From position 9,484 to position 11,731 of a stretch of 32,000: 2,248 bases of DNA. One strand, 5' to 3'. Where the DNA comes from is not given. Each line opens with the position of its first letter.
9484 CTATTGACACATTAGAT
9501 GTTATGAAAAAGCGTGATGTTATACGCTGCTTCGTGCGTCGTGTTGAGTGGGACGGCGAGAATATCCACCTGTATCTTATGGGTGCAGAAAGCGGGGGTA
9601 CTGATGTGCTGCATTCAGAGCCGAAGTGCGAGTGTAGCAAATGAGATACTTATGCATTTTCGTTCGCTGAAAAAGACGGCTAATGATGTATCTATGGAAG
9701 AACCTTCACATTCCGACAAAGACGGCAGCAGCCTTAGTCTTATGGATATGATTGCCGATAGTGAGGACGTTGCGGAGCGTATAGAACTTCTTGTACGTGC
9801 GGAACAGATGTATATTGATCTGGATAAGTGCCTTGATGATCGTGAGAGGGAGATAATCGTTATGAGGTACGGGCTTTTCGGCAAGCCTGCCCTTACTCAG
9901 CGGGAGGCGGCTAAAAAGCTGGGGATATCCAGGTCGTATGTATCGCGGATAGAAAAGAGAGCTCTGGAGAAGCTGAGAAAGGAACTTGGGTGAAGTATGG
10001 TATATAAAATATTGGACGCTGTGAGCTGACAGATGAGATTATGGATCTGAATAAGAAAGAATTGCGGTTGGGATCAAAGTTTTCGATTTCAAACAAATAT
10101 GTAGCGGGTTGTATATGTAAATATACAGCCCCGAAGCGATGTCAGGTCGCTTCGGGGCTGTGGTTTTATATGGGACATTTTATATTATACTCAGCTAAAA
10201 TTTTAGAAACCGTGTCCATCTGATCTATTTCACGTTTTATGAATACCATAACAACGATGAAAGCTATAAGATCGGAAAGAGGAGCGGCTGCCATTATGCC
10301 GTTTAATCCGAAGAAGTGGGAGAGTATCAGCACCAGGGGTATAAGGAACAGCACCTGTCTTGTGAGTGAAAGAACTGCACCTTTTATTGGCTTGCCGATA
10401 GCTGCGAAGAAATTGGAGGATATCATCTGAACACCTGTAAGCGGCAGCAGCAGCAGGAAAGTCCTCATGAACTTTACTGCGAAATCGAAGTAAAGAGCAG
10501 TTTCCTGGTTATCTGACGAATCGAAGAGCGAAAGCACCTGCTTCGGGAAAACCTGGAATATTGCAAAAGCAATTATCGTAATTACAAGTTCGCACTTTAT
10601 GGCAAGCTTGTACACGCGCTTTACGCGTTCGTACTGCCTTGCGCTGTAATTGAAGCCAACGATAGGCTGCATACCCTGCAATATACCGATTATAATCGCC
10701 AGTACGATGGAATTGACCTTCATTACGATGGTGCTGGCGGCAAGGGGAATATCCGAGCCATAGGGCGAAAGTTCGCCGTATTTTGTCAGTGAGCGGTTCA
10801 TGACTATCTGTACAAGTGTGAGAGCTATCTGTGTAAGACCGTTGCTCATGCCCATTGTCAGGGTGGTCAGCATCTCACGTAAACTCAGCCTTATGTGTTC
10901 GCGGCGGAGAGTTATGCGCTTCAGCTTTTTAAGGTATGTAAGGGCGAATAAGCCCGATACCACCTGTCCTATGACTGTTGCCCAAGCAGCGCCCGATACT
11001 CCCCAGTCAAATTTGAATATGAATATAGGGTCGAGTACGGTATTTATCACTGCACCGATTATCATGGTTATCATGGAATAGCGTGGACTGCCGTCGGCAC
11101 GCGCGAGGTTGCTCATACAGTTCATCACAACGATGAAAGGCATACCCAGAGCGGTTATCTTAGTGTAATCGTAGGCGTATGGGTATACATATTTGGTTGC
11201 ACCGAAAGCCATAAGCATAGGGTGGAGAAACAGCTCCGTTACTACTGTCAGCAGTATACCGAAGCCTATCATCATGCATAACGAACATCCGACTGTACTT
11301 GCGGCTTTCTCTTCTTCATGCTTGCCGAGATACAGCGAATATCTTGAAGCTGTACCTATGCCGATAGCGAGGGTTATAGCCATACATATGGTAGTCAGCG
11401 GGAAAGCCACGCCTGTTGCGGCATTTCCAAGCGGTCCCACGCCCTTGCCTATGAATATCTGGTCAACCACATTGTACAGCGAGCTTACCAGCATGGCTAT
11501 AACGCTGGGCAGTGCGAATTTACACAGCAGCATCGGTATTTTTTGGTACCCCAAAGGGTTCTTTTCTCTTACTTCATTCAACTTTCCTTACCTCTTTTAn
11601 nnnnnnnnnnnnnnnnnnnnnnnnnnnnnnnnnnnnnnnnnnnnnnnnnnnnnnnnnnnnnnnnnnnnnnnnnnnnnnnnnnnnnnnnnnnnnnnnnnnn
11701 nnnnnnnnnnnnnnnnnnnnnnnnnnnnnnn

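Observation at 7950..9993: Split sigK: a large serine recombinase abuts a start-less 3' sigK segment, marking the end of a skin-like intervening element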

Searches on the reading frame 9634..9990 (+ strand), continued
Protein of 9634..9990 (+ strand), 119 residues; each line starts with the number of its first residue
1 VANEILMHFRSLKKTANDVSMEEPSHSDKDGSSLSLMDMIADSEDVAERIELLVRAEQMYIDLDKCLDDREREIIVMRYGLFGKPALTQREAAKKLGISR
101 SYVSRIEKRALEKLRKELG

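Call 33: find_encoding_contigs(protein=P0243, flank=10000, max_places=6)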
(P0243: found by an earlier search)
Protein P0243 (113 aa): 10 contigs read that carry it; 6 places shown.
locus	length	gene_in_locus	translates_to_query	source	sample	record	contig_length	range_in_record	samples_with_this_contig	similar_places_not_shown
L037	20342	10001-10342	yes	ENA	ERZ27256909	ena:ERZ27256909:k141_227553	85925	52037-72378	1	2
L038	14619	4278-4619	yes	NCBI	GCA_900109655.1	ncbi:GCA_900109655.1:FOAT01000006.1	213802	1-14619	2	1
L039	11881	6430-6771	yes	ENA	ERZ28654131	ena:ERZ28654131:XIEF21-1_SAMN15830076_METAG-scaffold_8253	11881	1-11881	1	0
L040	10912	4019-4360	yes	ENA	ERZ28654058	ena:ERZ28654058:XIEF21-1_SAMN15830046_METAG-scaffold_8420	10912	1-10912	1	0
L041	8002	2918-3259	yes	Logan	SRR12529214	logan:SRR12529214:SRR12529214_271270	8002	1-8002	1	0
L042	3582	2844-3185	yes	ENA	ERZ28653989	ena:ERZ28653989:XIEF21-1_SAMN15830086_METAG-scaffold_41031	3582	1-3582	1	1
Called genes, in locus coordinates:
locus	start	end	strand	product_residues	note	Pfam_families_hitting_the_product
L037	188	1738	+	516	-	-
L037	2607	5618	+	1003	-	PF02018:CBM_4_9 (weak), PF02927:CelD_N, PF00759:Glyco_hydro_9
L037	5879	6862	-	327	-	PF00583:Acetyltransf_1, PF13673:Acetyltransf_10 (weak), PF13508:Acetyltransf_7 (weak)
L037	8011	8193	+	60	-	-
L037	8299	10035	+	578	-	PF00239:Resolvase, PF07508:Recombinase, PF13408:Zn_ribbon_recom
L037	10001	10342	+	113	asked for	PF13560:HTH_31 (faint), PF04545:Sigma70_r4, PF01381:HTH_3 (weak)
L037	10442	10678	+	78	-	-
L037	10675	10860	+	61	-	-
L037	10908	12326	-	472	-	PF01554:MatE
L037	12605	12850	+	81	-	PF21699:TM1266-like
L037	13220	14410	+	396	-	PF01926:MMR_HSR1, PF02421:FeoB_N (weak), PF00350:Dynamin_N (faint), PF00009:GTP_EFTU (weak), PF18128:HydF_dimer, PF18133:HydF_tetramer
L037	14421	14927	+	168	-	-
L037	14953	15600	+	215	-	-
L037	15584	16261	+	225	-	-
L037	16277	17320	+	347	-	PF04055:Radical_SAM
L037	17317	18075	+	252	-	PF00142:Fer4_NifH, PF01656:CbiA, PF02374:ArsA_ATPase (faint), PF10609:ParA (faint), PF13614:AAA_31 (weak)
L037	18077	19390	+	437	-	PF00148:Oxidored_nitro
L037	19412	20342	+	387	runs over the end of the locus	PF00148:Oxidored_nitro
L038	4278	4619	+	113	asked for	PF13560:HTH_31 (faint), PF04545:Sigma70_r4, PF01381:HTH_3 (weak)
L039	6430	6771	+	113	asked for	PF13560:HTH_31 (faint), PF04545:Sigma70_r4, PF01381:HTH_3 (weak)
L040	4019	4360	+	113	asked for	PF13560:HTH_31 (faint), PF04545:Sigma70_r4, PF01381:HTH_3 (weak)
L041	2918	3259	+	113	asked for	PF13560:HTH_31 (faint), PF04545:Sigma70_r4, PF01381:HTH_3 (weak)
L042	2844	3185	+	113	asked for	PF13560:HTH_31 (faint), PF04545:Sigma70_r4, PF01381:HTH_3 (weak)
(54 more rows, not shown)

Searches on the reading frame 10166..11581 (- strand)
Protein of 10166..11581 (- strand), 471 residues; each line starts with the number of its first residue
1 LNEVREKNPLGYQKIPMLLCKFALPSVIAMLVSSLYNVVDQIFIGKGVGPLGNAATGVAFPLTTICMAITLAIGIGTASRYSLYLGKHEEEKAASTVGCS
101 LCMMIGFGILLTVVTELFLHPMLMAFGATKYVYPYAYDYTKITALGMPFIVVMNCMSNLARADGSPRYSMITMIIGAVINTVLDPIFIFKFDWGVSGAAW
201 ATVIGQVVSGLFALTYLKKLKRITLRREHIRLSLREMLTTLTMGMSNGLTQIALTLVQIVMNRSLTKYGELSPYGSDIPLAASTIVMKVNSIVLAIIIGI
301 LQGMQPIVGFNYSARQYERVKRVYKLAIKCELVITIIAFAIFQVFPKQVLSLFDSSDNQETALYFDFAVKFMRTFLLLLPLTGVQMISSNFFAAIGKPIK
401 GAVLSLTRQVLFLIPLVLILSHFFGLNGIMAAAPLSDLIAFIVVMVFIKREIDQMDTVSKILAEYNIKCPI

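Call 7: search_protein_families(library=pfam, proteins=[window:10166-11581:-], max_evalue=0.01)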
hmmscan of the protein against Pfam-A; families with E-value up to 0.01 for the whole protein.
window:10166-11581:- (471 aa): 1 family
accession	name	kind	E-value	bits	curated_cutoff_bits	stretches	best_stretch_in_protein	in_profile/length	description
PF01554.23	MatE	-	3.7e-45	153.9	24.9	2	25-186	1-161/161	MatE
